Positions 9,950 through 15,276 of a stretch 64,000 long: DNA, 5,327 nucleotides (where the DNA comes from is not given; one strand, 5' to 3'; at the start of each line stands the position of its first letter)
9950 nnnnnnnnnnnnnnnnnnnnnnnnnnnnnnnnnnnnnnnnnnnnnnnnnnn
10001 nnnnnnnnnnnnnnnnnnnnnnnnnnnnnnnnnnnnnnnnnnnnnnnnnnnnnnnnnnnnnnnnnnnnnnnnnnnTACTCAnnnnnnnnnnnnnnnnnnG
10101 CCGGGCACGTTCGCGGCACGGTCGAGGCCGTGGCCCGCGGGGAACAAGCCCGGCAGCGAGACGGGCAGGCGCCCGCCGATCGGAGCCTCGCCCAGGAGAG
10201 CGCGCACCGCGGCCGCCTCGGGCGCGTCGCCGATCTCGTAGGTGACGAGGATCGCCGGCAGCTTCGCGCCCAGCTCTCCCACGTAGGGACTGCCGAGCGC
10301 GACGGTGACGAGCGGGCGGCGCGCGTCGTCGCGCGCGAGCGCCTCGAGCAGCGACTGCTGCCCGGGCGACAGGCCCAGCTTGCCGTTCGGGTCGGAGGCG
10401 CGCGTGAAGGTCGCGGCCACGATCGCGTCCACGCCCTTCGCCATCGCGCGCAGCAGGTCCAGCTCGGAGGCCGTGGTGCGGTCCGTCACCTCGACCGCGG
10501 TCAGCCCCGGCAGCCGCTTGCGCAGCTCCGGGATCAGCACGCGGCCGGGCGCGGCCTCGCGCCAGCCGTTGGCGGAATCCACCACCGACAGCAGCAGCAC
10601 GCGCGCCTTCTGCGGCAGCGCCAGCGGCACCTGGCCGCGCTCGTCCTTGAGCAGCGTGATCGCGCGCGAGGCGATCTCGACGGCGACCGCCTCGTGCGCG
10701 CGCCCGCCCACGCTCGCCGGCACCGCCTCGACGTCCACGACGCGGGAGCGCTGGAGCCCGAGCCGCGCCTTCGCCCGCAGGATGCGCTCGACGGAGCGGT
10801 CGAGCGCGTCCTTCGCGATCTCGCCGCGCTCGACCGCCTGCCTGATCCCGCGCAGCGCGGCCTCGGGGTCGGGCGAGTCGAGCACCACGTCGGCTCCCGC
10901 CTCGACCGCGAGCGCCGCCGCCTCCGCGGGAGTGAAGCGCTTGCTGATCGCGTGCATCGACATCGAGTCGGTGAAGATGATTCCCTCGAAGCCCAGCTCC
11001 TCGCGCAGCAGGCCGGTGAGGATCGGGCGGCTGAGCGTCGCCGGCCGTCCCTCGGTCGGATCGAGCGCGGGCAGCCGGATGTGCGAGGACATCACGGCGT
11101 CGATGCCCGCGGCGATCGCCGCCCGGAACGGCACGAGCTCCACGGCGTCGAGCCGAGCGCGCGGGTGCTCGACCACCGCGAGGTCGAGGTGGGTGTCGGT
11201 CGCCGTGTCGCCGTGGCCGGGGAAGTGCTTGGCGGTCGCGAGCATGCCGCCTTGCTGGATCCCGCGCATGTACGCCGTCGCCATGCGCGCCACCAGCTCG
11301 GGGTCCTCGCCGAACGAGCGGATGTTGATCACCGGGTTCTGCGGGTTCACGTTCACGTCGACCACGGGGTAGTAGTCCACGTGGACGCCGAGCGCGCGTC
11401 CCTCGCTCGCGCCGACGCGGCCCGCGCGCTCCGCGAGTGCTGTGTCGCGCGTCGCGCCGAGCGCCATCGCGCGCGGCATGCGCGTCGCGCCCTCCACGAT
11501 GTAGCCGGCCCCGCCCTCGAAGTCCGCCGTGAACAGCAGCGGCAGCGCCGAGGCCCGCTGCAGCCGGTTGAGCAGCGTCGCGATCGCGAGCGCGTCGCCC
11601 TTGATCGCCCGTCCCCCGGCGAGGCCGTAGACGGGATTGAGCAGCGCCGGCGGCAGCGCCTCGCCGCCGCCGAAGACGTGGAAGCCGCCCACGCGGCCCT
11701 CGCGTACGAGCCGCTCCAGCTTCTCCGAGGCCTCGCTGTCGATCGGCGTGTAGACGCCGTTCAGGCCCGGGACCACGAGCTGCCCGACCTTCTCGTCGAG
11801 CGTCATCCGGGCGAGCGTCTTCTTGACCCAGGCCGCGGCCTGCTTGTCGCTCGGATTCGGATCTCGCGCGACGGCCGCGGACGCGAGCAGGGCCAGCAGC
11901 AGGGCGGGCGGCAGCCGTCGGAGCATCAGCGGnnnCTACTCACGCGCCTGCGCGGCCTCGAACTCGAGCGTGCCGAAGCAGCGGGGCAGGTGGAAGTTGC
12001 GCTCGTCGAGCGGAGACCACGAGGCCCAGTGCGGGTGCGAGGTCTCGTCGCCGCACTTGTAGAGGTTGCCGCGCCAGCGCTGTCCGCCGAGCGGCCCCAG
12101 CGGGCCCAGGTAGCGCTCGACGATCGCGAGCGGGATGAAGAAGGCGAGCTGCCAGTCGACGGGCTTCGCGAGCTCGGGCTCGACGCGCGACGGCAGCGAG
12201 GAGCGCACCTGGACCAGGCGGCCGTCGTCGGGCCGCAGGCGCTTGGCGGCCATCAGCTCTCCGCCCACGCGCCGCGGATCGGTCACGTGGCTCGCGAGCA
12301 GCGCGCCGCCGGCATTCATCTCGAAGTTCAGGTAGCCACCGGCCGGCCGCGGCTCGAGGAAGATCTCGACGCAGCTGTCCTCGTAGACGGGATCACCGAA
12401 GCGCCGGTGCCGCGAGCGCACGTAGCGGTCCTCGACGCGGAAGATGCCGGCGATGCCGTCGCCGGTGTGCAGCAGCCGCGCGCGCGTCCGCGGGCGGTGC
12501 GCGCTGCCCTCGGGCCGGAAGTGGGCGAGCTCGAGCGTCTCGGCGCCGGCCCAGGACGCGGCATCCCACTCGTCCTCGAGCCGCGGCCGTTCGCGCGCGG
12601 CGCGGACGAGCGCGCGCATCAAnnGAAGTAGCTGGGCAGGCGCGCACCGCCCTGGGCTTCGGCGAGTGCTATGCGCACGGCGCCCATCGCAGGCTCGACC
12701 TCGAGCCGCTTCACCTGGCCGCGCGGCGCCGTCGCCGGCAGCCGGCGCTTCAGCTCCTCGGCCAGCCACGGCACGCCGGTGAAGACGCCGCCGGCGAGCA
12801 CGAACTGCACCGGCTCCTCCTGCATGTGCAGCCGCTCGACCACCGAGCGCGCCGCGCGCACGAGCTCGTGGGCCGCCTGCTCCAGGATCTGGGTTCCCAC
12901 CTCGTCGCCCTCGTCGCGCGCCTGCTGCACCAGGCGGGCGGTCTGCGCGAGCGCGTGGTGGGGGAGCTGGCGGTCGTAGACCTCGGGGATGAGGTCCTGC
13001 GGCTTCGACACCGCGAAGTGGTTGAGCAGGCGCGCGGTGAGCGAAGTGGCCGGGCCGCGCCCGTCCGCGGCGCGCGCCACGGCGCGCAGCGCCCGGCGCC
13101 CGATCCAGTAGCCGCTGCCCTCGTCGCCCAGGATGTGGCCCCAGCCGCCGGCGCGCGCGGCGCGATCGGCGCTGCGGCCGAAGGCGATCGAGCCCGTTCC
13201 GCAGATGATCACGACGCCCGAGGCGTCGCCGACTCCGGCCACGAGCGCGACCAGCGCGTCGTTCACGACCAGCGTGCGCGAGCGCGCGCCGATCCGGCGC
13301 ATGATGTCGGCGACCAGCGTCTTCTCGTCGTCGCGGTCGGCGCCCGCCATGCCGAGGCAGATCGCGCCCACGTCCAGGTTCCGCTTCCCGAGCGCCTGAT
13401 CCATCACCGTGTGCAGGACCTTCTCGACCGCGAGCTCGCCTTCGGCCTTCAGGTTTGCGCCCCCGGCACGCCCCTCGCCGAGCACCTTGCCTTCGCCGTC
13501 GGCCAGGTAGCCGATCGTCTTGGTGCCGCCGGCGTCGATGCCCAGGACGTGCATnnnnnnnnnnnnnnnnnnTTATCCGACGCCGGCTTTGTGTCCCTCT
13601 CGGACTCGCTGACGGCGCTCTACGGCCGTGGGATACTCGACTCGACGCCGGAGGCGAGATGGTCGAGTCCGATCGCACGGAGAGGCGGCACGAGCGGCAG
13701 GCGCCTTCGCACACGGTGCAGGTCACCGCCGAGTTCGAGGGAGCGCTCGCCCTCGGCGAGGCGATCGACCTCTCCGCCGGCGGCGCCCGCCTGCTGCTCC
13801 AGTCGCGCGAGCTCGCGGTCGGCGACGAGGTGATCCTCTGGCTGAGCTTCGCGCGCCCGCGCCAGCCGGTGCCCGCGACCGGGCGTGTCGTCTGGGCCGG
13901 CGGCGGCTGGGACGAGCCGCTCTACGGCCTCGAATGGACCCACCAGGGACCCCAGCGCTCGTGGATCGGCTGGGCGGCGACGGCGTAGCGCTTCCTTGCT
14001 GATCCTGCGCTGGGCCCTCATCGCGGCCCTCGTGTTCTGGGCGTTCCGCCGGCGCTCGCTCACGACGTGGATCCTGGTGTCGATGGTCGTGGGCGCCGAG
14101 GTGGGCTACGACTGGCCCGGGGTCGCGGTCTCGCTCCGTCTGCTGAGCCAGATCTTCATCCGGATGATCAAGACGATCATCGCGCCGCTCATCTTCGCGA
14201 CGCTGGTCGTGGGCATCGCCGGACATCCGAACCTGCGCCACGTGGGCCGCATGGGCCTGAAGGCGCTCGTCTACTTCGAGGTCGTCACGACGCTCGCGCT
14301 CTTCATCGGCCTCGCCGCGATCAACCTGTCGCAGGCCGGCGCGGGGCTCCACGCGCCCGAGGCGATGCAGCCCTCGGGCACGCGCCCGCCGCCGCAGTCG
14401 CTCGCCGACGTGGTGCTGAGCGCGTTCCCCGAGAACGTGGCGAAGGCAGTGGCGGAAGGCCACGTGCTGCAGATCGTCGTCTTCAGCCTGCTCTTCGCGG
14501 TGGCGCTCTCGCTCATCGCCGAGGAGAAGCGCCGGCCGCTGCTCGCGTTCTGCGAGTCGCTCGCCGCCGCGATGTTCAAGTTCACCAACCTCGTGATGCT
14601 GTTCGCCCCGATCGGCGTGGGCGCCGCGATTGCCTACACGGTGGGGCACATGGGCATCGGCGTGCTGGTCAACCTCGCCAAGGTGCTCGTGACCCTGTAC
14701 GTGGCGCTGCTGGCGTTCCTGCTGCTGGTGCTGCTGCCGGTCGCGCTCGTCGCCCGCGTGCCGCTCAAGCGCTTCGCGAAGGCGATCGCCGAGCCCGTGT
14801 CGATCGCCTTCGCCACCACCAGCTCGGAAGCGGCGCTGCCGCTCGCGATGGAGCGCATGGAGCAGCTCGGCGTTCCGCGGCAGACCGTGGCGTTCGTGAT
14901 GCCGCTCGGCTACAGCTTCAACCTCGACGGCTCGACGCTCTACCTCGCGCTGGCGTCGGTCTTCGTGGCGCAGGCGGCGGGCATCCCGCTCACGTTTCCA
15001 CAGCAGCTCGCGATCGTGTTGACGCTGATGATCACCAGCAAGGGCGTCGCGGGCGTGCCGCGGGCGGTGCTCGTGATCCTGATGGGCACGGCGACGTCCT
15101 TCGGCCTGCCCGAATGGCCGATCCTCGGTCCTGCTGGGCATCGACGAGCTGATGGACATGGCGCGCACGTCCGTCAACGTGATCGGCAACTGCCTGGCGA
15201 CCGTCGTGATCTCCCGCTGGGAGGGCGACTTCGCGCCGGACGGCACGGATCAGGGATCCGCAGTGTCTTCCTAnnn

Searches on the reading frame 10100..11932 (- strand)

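Call 50: search_protein_families(library=pfam, proteins=[window:10100-11932:-], max_evalue=0.00001)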
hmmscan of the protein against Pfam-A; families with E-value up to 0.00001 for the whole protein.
window:10100-11932:- (611 aa): 2 families
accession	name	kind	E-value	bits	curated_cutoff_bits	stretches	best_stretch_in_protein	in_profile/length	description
PF00933.27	Glyco_hydro_3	-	9.5e-90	301.7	27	1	44-386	1-315/316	Glycosyl hydrolase family 3 N terminal domain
PF01915.27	Glyco_hydro_3_C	-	6.4e-09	36.5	31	1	425-594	1-170/200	Glycosyl hydrolase family 3 C-terminal domain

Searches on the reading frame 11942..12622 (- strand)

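Call 50: search_protein_families(library=pfam, proteins=[window:11942-12622:-], max_evalue=0.00001)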
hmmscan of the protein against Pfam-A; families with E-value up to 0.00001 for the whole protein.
window:11942-12622:- (227 aa): 1 family
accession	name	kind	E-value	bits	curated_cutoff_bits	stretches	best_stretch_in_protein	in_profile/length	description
PF16011.10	CBM9_2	-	9.3e-31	107.6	25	1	39-221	24-199/199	Carbohydrate-binding family 9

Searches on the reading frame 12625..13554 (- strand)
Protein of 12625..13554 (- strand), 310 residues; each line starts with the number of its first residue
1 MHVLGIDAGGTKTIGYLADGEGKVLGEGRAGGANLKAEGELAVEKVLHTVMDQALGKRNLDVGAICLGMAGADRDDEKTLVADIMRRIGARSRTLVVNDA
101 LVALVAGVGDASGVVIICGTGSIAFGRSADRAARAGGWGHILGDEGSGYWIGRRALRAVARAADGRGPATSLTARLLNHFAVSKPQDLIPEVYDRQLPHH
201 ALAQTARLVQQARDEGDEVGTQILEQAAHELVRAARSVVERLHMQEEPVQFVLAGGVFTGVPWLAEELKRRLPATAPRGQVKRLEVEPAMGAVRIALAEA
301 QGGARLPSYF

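Call 51: search_protein_families(library=pfam, proteins=[window:12625-13554:-], max_evalue=0.00001)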
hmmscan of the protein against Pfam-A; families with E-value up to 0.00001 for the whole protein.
window:12625-13554:- (310 aa): 1 family
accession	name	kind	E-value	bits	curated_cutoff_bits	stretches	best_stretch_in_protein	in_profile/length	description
PF01869.26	BcrAD_BadFG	-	6.5e-40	137.8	31.5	1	4-295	1-270/271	BadF/BadG/BcrA/BcrD ATPase family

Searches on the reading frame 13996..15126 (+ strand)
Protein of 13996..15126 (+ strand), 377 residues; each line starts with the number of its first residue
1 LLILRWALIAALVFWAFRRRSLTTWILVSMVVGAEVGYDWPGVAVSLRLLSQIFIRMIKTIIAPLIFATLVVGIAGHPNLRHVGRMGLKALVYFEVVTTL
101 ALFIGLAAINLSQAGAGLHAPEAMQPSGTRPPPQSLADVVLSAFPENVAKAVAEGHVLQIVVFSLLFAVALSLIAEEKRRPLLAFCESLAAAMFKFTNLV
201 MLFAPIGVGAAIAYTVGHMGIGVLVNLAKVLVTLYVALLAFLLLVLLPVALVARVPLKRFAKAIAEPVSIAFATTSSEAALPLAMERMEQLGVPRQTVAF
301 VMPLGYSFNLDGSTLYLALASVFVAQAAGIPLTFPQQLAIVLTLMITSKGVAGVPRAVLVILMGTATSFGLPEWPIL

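Call 51: search_protein_families(library=pfam, proteins=[window:13996-15126:+], max_evalue=0.00001)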
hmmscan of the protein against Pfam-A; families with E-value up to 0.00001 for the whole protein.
window:13996-15126:+ (377 aa): 1 family
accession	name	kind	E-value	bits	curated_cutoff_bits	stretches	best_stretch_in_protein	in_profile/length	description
PF00375.23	SDF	-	2e-99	333.7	27.9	1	22-373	1-352/387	Sodium:dicarboxylate symporter family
